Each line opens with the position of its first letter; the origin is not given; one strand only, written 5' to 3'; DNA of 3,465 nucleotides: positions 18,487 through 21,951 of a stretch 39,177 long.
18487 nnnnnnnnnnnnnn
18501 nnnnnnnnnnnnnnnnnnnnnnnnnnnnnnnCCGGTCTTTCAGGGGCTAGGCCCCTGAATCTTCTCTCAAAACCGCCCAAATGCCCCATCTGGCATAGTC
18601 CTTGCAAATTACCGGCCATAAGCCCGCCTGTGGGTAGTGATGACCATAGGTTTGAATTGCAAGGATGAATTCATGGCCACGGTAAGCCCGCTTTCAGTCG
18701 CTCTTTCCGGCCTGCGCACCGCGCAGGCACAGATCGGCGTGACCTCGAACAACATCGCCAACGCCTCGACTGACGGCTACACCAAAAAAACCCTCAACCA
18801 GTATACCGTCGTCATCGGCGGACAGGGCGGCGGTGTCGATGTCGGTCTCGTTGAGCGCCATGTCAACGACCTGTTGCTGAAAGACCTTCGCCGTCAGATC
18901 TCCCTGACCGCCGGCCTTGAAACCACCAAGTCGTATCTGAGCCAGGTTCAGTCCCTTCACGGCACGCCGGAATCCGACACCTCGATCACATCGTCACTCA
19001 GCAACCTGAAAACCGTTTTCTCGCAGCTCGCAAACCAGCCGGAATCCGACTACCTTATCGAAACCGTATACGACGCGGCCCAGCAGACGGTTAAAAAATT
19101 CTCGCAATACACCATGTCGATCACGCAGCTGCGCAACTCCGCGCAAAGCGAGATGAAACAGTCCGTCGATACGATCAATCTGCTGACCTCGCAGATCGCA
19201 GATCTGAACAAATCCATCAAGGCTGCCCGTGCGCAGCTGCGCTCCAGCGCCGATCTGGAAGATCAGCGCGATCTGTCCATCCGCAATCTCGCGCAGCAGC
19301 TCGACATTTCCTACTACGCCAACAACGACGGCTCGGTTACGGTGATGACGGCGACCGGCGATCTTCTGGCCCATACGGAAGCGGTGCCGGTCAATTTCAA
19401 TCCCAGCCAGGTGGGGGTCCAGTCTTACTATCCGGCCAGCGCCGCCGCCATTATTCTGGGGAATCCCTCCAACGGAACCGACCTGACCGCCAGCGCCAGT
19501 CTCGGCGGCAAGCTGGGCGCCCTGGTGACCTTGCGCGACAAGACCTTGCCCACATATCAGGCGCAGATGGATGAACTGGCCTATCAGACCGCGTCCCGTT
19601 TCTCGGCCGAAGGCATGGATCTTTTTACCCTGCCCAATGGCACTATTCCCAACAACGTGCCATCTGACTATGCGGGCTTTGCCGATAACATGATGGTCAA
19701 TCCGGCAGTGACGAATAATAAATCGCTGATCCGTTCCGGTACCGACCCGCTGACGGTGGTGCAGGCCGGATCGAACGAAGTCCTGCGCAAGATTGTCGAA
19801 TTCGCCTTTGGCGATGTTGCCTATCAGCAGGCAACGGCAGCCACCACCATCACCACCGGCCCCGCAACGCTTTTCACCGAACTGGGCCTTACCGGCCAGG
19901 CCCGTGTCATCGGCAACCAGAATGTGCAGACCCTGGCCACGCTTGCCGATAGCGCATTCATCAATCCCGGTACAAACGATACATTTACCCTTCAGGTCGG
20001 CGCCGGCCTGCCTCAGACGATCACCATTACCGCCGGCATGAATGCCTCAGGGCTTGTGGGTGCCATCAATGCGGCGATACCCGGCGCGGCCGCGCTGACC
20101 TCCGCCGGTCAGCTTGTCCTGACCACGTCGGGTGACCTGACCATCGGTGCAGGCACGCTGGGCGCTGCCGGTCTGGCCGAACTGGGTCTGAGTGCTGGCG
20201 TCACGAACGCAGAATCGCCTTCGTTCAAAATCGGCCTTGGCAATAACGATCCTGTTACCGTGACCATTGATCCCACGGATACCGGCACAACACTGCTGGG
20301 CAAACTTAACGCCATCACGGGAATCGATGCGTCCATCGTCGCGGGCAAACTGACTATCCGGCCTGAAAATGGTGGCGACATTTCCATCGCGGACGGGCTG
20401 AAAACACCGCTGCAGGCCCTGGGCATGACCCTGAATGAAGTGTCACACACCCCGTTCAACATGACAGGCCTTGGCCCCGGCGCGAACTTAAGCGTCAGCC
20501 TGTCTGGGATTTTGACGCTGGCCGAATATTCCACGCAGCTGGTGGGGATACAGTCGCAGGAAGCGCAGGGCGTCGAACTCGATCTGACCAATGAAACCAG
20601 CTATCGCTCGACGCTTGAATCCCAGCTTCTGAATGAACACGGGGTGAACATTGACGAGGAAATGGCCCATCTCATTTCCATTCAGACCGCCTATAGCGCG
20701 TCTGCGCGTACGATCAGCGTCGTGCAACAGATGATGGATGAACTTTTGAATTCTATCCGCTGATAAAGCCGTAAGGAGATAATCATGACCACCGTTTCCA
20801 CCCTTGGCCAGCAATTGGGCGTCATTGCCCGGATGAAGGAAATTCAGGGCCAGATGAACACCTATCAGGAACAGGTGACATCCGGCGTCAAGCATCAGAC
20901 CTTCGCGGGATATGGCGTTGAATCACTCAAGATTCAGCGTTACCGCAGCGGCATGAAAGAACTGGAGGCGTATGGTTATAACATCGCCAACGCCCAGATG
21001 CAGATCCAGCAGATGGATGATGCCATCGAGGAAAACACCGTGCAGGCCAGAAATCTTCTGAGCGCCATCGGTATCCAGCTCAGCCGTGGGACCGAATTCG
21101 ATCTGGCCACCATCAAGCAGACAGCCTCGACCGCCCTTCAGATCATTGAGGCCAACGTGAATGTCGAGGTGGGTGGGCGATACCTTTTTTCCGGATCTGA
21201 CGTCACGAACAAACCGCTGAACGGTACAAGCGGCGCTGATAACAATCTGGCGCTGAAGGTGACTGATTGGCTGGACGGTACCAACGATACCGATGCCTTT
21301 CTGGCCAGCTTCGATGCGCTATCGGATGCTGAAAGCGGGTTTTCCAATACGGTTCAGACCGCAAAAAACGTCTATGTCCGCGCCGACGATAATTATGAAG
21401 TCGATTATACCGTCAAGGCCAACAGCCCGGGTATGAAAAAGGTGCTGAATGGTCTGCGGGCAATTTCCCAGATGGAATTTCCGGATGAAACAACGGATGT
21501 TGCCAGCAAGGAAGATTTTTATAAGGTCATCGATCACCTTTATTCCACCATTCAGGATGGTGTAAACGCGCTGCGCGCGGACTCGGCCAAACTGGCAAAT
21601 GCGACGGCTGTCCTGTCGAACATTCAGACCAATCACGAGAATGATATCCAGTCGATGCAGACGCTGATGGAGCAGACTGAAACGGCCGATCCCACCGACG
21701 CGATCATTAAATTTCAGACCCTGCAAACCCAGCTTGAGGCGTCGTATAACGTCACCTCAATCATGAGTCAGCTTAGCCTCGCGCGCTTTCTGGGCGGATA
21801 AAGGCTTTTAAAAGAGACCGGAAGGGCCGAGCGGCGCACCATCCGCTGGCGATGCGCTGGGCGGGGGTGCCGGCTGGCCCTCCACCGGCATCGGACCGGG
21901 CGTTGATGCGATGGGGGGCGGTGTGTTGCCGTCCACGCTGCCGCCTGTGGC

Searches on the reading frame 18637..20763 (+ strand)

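Call 9: search_protein_families(library=pfam, proteins=[window:18637-20763:+], max_evalue=0.01)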
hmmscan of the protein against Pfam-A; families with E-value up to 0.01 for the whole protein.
window:18637-20763:+ (708 aa): 5 families
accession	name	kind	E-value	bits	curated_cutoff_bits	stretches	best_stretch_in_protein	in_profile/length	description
PF22638.1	FlgK_D1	-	1.2e-36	127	28.6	1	102-324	2-216/233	Flagellar hook-associated protein FlgK helical domain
PF06429.18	Flg_bbr_C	-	3e-10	39.9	23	1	665-705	5-45/46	Flagellar basal body rod FlgEFG protein C-terminal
PF00460.25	Flg_bb_rod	-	1.6e-08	34.8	20.7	1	19-49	1-31/31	Flagella basal body rod protein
PF07196.18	Flagellin_IN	-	0.0011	19.6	22.7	1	449-498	1-54/55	Flagellin hook IN motif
PF10154.14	Fy-3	-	0.005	16.4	25.8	1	114-200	75-163/498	Ferry endosomal RAB5 effector complex subunit 3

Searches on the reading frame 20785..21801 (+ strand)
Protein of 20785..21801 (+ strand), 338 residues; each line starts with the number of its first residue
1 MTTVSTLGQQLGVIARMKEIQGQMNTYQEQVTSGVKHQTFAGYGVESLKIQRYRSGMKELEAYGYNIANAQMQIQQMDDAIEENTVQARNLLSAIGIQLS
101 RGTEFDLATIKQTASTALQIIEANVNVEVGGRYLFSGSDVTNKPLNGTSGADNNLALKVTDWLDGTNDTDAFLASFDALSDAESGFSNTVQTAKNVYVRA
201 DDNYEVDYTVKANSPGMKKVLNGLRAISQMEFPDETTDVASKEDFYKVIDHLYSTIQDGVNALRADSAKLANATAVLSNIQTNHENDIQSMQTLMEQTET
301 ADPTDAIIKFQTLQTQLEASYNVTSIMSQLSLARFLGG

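Call 9: search_protein_families(library=pfam, proteins=[window:20785-21801:+], max_evalue=0.01)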
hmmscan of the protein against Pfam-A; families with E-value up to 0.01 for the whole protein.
window:20785-21801:+ (338 aa): 2 families
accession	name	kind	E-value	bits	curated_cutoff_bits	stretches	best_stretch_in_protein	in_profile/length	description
PF00700.27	Flagellin_C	-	0.0018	19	23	1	256-336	4-86/86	Bacterial flagellin C-terminal helical region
PF00669.25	Flagellin_N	-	0.0085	16.6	26.6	1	4-138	1-137/139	Bacterial flagellin N-terminal helical region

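Call 84: search_protein_families(library=ncbifam, proteins=[window:20785-21801:+], max_evalue=0.01)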
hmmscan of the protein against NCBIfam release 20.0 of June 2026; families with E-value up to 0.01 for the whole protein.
window:20785-21801:+ (338 aa): 6 families
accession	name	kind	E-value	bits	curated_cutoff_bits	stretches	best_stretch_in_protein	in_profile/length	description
NF006489.0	PRK08913.1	equivalog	6.9e-33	114.4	217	1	3-336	4-302/303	flagellin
NF004669.0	PRK06008.1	equivalog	1.8e-18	67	230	1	3-336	5-348/348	flagellar hook-associated family protein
TIGR02550.1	flagell_flgL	equivalog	6.5e-17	61.9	127.2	1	4-332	2-383/387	flagellar hook-associated protein FlgL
NF005187.0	PRK06663.1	equivalog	5.9e-10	38.5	337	1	4-151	4-153/419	flagellar hook-associated protein 3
NF005980.0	PRK08073.1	equivalog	1.9e-09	37.3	291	1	4-164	3-167/287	flagellar hook-associated protein 3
NF009361.0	PRK12717.1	equivalog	2.4e-05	23.1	407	1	207-333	395-521/524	flagellar hook-associated protein 3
